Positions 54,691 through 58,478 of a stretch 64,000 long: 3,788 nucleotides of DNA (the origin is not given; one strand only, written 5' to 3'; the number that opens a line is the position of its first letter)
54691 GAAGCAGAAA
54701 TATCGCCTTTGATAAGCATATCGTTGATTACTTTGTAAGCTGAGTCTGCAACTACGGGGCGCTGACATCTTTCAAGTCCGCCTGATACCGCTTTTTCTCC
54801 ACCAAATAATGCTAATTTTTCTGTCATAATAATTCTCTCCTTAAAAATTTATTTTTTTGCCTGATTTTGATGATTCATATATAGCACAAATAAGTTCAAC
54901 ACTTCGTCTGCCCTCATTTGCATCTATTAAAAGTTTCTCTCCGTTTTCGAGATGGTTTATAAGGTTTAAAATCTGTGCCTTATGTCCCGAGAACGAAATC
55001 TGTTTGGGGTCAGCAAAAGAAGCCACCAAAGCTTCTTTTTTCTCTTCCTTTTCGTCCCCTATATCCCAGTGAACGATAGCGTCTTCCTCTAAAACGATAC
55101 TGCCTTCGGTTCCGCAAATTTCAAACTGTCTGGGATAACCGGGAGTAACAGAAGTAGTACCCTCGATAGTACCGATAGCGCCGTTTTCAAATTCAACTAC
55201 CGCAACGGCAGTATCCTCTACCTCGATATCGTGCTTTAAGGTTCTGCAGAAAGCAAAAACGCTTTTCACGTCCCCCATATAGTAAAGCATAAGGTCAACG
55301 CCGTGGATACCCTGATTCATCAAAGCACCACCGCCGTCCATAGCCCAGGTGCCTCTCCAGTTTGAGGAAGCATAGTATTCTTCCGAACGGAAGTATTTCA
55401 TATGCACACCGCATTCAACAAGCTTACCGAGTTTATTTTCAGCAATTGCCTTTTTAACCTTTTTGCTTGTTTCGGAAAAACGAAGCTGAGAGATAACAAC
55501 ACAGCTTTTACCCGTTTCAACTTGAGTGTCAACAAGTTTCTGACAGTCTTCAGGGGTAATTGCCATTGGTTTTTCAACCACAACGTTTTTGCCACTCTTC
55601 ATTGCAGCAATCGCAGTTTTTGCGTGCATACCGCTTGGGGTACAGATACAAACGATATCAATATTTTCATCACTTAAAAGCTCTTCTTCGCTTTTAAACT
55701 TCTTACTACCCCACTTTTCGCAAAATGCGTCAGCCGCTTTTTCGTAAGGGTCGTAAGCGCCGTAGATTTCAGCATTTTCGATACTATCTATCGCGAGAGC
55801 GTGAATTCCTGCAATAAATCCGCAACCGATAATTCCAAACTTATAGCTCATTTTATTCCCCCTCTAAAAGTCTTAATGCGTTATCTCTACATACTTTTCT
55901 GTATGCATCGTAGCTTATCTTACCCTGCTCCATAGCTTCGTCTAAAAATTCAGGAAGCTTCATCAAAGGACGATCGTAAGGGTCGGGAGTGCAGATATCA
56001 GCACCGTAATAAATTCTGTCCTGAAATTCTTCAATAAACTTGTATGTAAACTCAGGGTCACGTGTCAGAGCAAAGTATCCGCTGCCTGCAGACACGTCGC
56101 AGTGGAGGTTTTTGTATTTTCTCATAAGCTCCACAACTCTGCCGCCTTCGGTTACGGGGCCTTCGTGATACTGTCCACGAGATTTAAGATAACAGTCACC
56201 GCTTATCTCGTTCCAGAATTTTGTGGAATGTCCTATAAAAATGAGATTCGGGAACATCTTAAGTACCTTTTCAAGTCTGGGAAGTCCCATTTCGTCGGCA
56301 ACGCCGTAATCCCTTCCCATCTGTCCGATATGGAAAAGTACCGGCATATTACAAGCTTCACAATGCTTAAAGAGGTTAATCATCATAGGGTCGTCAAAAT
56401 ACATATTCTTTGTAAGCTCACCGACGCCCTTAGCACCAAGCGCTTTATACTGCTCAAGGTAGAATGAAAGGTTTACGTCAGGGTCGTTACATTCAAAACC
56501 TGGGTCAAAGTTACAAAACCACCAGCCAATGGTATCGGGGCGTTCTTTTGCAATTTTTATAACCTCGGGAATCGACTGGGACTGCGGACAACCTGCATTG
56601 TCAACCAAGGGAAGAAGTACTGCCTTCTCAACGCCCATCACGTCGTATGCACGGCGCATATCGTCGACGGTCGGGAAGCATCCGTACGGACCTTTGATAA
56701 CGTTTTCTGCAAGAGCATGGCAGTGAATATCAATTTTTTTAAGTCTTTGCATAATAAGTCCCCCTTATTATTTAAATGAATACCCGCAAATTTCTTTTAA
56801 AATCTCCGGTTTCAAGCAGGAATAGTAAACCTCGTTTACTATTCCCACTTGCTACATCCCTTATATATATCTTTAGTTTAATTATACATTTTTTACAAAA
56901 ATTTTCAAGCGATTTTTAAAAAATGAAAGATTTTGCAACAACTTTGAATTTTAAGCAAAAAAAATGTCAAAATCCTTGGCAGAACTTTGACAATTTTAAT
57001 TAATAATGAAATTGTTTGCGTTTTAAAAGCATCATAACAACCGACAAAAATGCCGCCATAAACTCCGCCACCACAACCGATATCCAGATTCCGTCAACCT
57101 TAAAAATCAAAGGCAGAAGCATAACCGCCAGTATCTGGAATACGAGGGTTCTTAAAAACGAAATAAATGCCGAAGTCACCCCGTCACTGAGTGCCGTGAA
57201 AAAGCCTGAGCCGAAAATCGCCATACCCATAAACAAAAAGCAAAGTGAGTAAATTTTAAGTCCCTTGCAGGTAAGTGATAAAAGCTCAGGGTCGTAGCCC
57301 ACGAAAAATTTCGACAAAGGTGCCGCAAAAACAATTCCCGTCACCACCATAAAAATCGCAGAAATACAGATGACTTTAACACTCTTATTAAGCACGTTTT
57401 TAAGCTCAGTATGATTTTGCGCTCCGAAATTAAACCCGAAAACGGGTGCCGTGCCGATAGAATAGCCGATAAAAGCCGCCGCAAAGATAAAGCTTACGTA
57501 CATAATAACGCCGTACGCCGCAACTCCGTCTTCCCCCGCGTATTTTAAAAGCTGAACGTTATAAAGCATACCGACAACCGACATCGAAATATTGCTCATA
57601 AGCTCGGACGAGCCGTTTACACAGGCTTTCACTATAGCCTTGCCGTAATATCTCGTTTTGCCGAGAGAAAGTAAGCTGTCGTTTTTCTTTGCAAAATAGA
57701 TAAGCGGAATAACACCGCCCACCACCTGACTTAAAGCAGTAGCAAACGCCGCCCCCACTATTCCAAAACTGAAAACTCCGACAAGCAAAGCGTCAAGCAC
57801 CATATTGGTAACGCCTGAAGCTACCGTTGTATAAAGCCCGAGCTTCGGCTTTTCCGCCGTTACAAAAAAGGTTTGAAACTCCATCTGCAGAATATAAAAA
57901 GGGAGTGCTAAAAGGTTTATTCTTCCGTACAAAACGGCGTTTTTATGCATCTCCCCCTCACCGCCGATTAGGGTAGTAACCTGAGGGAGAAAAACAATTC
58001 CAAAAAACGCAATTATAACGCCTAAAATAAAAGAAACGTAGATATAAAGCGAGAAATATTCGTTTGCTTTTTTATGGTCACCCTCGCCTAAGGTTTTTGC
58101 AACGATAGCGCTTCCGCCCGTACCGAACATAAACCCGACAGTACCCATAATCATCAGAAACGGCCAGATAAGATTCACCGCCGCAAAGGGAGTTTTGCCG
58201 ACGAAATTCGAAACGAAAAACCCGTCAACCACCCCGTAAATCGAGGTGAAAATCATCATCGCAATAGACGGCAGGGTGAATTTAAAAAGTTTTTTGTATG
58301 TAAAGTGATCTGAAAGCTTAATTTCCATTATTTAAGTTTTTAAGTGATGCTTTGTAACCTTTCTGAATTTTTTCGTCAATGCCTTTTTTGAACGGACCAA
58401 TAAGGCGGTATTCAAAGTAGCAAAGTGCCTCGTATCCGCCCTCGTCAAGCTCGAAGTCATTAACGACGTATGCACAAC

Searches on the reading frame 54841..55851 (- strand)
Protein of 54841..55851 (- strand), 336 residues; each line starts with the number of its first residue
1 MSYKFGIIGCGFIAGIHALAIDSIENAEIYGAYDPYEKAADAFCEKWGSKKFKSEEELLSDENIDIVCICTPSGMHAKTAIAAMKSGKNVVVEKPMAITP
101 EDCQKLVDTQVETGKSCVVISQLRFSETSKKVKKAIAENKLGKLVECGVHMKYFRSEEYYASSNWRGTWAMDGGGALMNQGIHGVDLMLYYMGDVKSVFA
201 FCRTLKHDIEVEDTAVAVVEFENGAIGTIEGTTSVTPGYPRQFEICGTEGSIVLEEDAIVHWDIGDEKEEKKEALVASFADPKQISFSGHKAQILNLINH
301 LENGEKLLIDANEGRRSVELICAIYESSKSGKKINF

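Call 5: search_protein_families(library=pfam, proteins=[window:54841-55851:-])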
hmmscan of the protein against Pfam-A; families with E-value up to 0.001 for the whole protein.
window:54841-55851:- (336 aa): 5 families
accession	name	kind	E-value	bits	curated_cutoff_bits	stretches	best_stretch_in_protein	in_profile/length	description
PF22725.1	GFO_IDH_MocA_C3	-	1.5e-35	122.3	27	1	130-253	2-124/124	GFO/IDH/MocA C-terminal domain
PF02894.22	GFO_IDH_MocA_C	-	6.9e-31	108.2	22.9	1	133-335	1-217/218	Oxidoreductase family, C-terminal alpha/beta domain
PF01408.29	GFO_IDH_MocA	-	1.2e-29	103.8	24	1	4-119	2-118/120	Oxidoreductase family, NAD-binding Rossmann fold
PF03447.22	NAD_binding_3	-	1.7e-05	25.9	24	1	9-116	1-112/116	Homoserine dehydrogenase, NAD binding domain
PF08635.15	ox_reductase_C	-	9.1e-05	22.6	22.5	0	124-197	1-69/142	Putative oxidoreductase C terminal domain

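Call 24: search_protein_families(library=ncbifam, proteins=[window:54841-55851:-], max_evalue=0.00001)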
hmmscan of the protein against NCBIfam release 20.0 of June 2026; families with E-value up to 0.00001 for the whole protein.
window:54841-55851:- (336 aa): 10 families
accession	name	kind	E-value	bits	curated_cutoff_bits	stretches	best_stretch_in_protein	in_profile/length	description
TIGR04380.1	myo_inos_iolG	equivalog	1.1e-44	152.7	355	1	3-334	2-329/330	inositol 2-dehydrogenase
NF040723.1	UDP-GlcNAcDh_Arch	equivalog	5.8e-33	114.7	450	1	4-327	2-300/302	UDP-N-acetylglucosamine 3-dehydrogenase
NF052479.1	LevoglcsnDh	equivalog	4.5e-32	111.2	650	1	3-205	4-215/386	levoglucosan dehydrogenase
NF052679.1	InsChiInosDhIolG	equivalog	3.2e-25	88.9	540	1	1-260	1-256/343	bifunctional inositol 2-dehydrogenase/D-chiro-inositol 1-dehydrogenase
NF007574.0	PRK10206.1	equivalog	5e-21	75.1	352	1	51-253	52-246/345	oxidoreductase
NF008607.0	PRK11579.1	subfamily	2.2e-18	66.4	330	1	4-253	6-248/346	oxidoreductase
NF041392.1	XylDh_Gfo6_Halo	equivalog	5.8e-18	64.8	350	1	60-335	79-349/350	D-xylose 1-dehydrogenase Gfo6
NF058563.1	BT_2159_fam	equivalog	1.7e-09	37.2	650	1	4-146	2-145/350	disaccharide 3-dehydrogenase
NF009830.0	PRK13304.1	equivalog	4.4e-08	32.9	267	1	4-97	3-95/265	aspartate dehydrogenase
NF058561.1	BT_2158_fam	equivalog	5.7e-08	31.8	750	1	3-146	34-179/487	glycoside 3-dehydrogenase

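Call 56: search_solved_structures(query=window:54841-55851:-, max_evalue=1e-8)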
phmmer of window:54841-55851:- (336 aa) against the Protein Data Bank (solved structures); distinct sequences matched with E-value up to 1e-8: 70 (the best 60 are shown).
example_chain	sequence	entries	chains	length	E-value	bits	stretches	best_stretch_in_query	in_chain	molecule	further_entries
3q2i_A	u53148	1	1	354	2.3e-51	178.2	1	3-335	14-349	dehydrogenase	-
3q2k_A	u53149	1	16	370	1.6e-50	175.4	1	3-334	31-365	oxidoreductase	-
3e18_A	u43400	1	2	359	4.4e-30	108.3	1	3-268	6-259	oxidoreductase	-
3ezy_A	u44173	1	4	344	7.8e-29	104.2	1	1-323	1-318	Dehydrogenase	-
1evj_A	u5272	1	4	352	1.9e-27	99.7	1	52-335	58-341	GLUCOSE-FRUCTOSE OXIDOREDUCTASE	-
1ofg_A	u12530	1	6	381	2.8e-27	99.1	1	53-335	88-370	GLUCOSE-FRUCTOSE OXIDOREDUCTASE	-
1ryd_A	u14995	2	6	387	2.9e-27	99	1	53-335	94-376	glucose-fructose oxidoreductase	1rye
1h6a_A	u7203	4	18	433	4.1e-27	98.6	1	53-335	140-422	PRECURSOR FORM OF GLUCOSE-FRUCTOSE OXIDOREDUCTASE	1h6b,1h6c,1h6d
8tdi_L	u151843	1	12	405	1.4e-26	96.8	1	42-257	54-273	P2B11 Glucuronide-3-dehydrogenase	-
6jw6_A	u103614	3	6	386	5e-25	91.7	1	4-253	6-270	Dehydrogenase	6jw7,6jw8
7xr9_A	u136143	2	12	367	2.2e-23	86.3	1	3-194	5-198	DgpA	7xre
9m3d_B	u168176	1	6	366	3.5e-23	85.7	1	3-252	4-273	DgpA1 from W974-1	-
6nor_A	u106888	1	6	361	3.9e-23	85.5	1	6-254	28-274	Putative NAD dependent dehydrogenase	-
6a3f_A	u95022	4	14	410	3.7e-22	82.3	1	6-204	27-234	Putative dehydrogenase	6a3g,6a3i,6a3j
2glx_A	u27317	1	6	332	1.9e-21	79.9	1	4-253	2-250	1,5-anhydro-D-fructose reductase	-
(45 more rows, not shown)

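Call 60: search_solved_structures(query=window:54841-55851:-, max_evalue=1e-40, show_alignments=2)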
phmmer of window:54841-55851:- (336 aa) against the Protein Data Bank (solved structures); distinct sequences matched with E-value up to 1e-40: 2.
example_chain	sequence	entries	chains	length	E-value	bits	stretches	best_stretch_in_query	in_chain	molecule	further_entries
3q2i_A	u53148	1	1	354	2.3e-51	178.2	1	3-335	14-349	dehydrogenase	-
3q2k_A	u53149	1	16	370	1.6e-50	175.4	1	3-334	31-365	oxidoreductase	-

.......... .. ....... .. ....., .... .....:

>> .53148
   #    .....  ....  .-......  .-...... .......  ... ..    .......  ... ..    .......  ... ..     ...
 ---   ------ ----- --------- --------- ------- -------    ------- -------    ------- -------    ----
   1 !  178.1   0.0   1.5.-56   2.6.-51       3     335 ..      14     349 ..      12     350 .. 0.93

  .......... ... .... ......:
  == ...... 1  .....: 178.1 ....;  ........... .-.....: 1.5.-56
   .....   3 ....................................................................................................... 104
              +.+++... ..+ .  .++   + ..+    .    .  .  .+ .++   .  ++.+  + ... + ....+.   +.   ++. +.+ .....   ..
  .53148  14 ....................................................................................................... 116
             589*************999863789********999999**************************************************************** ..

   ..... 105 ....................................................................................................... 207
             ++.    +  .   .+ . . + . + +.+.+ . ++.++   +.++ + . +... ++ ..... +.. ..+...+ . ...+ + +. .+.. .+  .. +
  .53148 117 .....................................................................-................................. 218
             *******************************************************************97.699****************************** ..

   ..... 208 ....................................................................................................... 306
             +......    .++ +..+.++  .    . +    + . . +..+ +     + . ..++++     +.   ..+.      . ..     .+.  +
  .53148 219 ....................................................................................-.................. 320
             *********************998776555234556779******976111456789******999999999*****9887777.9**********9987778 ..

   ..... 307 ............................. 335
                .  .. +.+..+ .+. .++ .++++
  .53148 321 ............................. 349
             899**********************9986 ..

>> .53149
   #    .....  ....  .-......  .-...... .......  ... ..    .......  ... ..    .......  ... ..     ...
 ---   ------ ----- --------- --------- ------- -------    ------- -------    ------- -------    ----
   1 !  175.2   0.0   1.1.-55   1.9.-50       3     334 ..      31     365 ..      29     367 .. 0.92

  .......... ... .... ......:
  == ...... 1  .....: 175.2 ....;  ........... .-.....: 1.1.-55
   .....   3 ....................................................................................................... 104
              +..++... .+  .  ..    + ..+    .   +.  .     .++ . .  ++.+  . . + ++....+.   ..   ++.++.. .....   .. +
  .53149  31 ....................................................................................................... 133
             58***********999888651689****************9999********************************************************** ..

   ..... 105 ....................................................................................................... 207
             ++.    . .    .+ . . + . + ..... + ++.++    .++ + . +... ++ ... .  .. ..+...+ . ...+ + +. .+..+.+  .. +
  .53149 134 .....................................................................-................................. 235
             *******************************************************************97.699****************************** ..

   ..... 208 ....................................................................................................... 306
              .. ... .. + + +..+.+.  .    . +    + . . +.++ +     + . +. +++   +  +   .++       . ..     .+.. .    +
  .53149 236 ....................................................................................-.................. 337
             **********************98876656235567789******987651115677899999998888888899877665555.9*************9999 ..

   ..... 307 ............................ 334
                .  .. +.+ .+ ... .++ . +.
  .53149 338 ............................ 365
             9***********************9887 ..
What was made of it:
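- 54841..55851 (-): Gfo/Idh/MocA oxidoreductase 'GFO1' (336 aa), a WlbA-like sugar C3-dehydrogenase/ketoreductase. Best solved relatives are 3Q2I/3Q2K at 178/175 bits over the full length; the next hit is 108 bits (calls 56, 60).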

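Call 87: find_homologous_proteins(query=window:54841-55851:-, max_evalue=1e-30)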
Query window:54841-55851:- (336 aa): 7580 proteins with E <= 1e-30 among 8000 candidates; the best 120 are listed.
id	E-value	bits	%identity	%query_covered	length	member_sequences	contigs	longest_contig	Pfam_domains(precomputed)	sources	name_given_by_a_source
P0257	5.4e-218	741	97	100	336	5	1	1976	PF01408.29,PF22725.2,PF02894.23,PF03447.23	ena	-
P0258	2.2e-194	663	86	100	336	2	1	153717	PF01408.29,PF22725.2,PF02894.23,PF03447.23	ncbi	-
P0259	1.5e-161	555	72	99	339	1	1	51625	PF01408.29,PF22725.2,PF02894.23,PF03447.23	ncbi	-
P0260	4.1e-153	528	70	97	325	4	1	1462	PF01408.29,PF22725.2,PF02894.23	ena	-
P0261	2.8e-149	515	70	95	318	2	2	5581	PF01408.29,PF22725.2,PF02894.23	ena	-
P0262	7.1e-145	500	66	96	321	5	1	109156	PF01408.29,PF22725.2,PF02894.23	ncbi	-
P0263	9.3e-144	497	77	83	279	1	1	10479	PF01408.29,PF22725.2,PF02894.23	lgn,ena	-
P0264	1.2e-143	496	77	83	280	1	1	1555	PF01408.29,PF22725.2,PF02894.23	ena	-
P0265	4.2e-143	495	69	92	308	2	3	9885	PF01408.29,PF22725.2,PF02894.23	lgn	-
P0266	4.8e-143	494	76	83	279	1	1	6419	PF01408.29,PF22725.2,PF02894.23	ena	-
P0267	1.6e-142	493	76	83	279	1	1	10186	PF01408.29,PF22725.2,PF02894.23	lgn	-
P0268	2.0e-142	492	76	83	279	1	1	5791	PF01408.29,PF22725.2,PF02894.23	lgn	-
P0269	4.7e-140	485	76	82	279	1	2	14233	PF01408.29,PF22725.2,PF02894.23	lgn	-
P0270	5.0e-122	425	58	99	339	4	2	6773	PF01408.29,PF22725.2,PF02894.23,PF03447.23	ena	-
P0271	1.2e-118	414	56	99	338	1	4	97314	PF01408.29,PF22725.2,PF02894.23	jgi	-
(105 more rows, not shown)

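Call 94: predict_structure(alignment_id=A6)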
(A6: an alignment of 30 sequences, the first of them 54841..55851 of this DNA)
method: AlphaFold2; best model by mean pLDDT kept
length: 336 residues; sequences in the alignment: 30
mean_pLDDT: 89.1   pTM: 0.89
mean pLDDT of the five models: 89.1, 88.5, 87.7, 86.4, 86.3
residues with pLDDT >= 90: 232; 70-90: 66; 50-70: 30; < 50: 8
segments of 3 or more residues with pLDDT < 50: 163-167
pLDDT, mean of each block of 10 residues (from residue 1): 91 87 95 93 95 98 97 89 98 92 97 97 91 96 97 75 48 72 94 98 78 90 97 85 96 91 84 58 75 96 95 96 95 97
secondary structure, 60 per line:
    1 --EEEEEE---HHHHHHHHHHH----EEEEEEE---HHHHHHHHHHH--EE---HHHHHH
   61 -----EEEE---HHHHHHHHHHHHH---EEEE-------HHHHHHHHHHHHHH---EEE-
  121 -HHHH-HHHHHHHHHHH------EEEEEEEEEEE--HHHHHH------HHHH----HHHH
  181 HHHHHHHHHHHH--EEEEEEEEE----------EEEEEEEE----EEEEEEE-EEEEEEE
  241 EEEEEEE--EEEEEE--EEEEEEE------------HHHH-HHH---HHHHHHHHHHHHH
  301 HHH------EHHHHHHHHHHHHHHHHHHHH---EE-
elements in order: E3-8 H12-22 E27-33 H37-47 H55-60 E66-69 H73-85 E89-92 H100-113 E117-119 H122-125 H127-137 E144-154 H157-162 H169-172 H177-192 E195-203 E214-221 E226-232 E234-247 E250-255 E258-264 H277-280 H288-303 H311-330
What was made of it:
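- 54841..55851 (-): The AF2 model has pLDDT 89 (call 94).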

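Call 98: fold_search(model_id=the predicted structure, library=pdb)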
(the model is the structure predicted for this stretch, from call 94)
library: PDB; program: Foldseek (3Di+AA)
matches with E <= 10: 1810; with E <= 0.001: 623
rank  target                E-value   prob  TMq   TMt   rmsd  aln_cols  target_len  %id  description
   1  3q2k_B                7.2e-35  1.00  0.89  0.91   3.9       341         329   33  Crystal structure of the WlbA dehydrogenase from Bordetella pertussis in complex with NADH and UDP-GlcNAcA (released 2011-01-19)
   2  3q2k_F                9.8e-35  1.00  0.89  0.91   3.8       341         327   33  Crystal structure of the WlbA dehydrogenase from Bordetella pertussis in complex with NADH and UDP-GlcNAcA (released 2011-01-19)
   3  3q2k_C                1.4e-34  1.00  0.90  0.87   3.6       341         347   33  Crystal structure of the WlbA dehydrogenase from Bordetella pertussis in complex with NADH and UDP-GlcNAcA (released 2011-01-19)
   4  3q2k_G                3.3e-34  1.00  0.90  0.88   3.9       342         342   33  Crystal structure of the WlbA dehydrogenase from Bordetella pertussis in complex with NADH and UDP-GlcNAcA (released 2011-01-19)
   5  3q2k_O                3.9e-34  1.00  0.89  0.90   4.4       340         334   33  Crystal structure of the WlbA dehydrogenase from Bordetella pertussis in complex with NADH and UDP-GlcNAcA (released 2011-01-19)
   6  3q2k_D                6.4e-34  1.00  0.89  0.87   3.7       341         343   33  Crystal structure of the WlbA dehydrogenase from Bordetella pertussis in complex with NADH and UDP-GlcNAcA (released 2011-01-19)
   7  3q2k_A                6.8e-34  1.00  0.90  0.87   3.7       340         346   33  Crystal structure of the WlbA dehydrogenase from Bordetella pertussis in complex with NADH and UDP-GlcNAcA (released 2011-01-19)
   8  3q2k_K                1.0e-33  1.00  0.89  0.92   2.3       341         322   33  Crystal structure of the WlbA dehydrogenase from Bordetella pertussis in complex with NADH and UDP-GlcNAcA (released 2011-01-19)
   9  3q2i                  1.0e-33  1.00  0.89  0.87   4.3       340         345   31  Crystal structure of the WlbA dehydrognase from Chromobactrium violaceum in complex with NADH and UDP-GlcNAcA at 1.50 A  (released 2011-01-19)
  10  3q2k_E                2.4e-33  1.00  0.89  0.93   1.8       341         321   32  Crystal structure of the WlbA dehydrogenase from Bordetella pertussis in complex with NADH and UDP-GlcNAcA (released 2011-01-19)
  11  3q2k_L                2.7e-31  1.00  0.88  0.92   2.2       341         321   32  Crystal structure of the WlbA dehydrogenase from Bordetella pertussis in complex with NADH and UDP-GlcNAcA (released 2011-01-19)
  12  6nor_B                2.4e-29  1.00  0.84  0.83   4.8       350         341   22  Crystal structure of GenD2 from gentamicin A biosynthesis in complex with NAD (released 2019-05-15)
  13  6jw7_A                4.3e-29  1.00  0.83  0.81   6.2       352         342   25  The crystal structure of KanD2 in complex with NADH and 3"-deamino-3"-hydroxykanamycin A (released 2020-04-15)
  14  6nor_E                6.2e-29  1.00  0.85  0.85   4.4       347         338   22  Crystal structure of GenD2 from gentamicin A biosynthesis in complex with NAD (released 2019-05-15)
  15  6nor_A                1.4e-28  1.00  0.85  0.82   4.4       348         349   22  Crystal structure of GenD2 from gentamicin A biosynthesis in complex with NAD (released 2019-05-15)
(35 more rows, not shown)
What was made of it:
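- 54841..55851 (-): Foldseek top hits are the WlbA dehydrogenases of B. pertussis and C. violaceum with NADH and UDP-GlcNAcA (TM 0.89-0.90, 31-33% identity), followed by GenD2, KanD2 and glucuronide 3-dehydrogenase (call 98).
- On WlbA/WbpB (UDP-GlcNAcA 3-dehydrogenase): It is the best solved relative (178 bits against 108 for the next; TM 0.89-0.90) and is adjacent to DegT (calls 56, 60, 98).
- Tried and rejected: The identity of 3Q2I/3Q2K was confirmed instead through the Foldseek entry titles (call 98).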

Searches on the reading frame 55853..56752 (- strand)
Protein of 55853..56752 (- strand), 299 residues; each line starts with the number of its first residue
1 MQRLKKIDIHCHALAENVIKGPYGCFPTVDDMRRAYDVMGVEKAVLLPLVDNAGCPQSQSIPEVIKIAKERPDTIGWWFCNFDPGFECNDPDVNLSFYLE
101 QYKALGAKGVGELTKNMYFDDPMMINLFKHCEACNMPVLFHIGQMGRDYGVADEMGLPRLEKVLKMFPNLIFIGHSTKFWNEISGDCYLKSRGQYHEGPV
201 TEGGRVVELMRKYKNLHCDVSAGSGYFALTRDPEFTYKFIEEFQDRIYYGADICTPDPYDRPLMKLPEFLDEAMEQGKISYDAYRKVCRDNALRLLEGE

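Call 5: search_protein_families(library=pfam, proteins=[window:55853-56752:-])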
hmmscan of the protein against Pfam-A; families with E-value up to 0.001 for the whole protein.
window:55853-56752:- (299 aa): 1 family
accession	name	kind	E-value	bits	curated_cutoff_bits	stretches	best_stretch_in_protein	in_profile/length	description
PF04909.20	Amidohydro_2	-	2.3e-07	31.3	26.4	1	120-296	122-287/289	Amidohydrolase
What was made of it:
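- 55853..56752 (-): Amidohydro_2-family metal hydrolase (299 aa), first gene of the operon. Possible lactonase or second deacylase; function unknown. PF04909 31.3 bits (call 5).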

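Call 24: search_protein_families(library=ncbifam, proteins=[window:55853-56752:-], max_evalue=0.00001)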
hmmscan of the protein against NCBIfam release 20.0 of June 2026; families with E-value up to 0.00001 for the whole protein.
window:55853-56752:- (299 aa): 0 families

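Call 58: search_solved_structures(query=window:55853-56752:-, max_evalue=0.01)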
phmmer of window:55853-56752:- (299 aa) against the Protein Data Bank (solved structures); distinct sequences matched with E-value up to 0.01: 0.
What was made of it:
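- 55853..56752 (-): No NCBIfam or PDB match (calls 24, 58).
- No lactonase-specific model or solved structure matches the Amidohydro_2 protein (calls 24, 58).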

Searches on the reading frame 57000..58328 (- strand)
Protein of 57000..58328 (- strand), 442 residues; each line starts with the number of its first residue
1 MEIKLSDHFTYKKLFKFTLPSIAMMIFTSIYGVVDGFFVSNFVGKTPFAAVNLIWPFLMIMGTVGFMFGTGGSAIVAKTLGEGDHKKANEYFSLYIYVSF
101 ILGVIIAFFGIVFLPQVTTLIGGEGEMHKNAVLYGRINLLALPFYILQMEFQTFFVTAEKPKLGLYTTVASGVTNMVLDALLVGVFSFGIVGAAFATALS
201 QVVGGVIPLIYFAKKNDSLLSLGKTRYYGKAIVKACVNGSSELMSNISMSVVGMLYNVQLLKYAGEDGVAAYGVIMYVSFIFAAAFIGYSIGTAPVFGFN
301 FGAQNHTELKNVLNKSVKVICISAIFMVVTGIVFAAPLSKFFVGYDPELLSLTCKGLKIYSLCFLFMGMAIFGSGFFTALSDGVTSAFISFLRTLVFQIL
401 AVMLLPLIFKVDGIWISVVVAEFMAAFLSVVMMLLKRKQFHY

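Call 5: search_protein_families(library=pfam, proteins=[window:57000-58328:-])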
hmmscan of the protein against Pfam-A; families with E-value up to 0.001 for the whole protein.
window:57000-58328:- (442 aa): 1 family
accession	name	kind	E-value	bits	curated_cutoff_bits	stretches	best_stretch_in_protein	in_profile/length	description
PF01554.23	MatE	-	2e-45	154.8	24.9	2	20-180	1-160/161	MatE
